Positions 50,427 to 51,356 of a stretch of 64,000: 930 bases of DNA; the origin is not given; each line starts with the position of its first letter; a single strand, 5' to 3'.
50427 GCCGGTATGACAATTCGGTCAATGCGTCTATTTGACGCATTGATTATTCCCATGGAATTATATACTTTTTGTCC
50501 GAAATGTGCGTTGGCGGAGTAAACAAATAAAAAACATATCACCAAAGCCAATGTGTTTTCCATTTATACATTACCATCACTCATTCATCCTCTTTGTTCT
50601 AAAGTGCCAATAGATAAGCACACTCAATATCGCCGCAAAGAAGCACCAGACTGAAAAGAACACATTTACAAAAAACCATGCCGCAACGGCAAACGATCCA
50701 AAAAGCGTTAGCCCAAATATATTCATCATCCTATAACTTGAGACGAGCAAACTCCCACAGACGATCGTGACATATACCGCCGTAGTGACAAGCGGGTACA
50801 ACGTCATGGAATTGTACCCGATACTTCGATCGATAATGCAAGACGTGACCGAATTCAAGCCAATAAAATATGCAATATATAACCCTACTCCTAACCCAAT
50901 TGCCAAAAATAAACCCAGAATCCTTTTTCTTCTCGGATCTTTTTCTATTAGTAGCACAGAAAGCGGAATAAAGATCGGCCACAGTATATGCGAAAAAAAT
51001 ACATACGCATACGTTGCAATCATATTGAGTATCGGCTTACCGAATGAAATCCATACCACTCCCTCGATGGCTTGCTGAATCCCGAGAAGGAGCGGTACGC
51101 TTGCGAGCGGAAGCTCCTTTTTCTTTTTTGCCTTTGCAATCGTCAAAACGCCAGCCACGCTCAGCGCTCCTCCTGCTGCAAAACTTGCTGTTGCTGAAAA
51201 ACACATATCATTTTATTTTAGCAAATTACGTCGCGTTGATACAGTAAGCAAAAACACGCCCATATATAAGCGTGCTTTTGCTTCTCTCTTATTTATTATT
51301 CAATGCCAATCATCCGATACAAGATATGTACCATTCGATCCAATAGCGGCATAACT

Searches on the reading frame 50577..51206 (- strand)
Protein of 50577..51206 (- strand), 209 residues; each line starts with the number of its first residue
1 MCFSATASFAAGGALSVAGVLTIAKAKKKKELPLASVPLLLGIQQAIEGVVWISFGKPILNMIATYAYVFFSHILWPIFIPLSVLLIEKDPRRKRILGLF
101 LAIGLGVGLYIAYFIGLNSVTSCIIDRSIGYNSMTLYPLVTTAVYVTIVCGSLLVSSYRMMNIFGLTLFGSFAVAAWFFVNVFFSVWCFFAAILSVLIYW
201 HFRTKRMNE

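Call 17: find_encoding_contigs(protein=window:50577-51206:-, flank=4000, max_places=10)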
Protein window:50577-51206:- (209 aa): 23 contigs read that carry it; 2 places shown.
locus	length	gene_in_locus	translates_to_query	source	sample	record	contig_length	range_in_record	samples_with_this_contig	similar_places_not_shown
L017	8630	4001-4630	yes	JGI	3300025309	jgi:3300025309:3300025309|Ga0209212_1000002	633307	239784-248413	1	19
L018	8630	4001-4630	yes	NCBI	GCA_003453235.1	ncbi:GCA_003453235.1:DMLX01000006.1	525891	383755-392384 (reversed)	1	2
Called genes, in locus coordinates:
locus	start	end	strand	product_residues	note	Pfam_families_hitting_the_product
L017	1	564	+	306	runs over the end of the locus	-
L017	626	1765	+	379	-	-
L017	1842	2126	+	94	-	-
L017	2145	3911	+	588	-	-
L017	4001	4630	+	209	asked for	PF20334:DUF6629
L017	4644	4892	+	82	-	-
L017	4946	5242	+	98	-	-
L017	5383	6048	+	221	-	-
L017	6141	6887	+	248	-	PF01145:Band_7, PF13421:Band_7_1 (weak)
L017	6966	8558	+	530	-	PF06100:MCRA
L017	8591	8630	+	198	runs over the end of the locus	PF09335:VTT_dom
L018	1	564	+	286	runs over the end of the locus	-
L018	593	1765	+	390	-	-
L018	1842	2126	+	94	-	-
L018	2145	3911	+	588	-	-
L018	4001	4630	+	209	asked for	PF20334:DUF6629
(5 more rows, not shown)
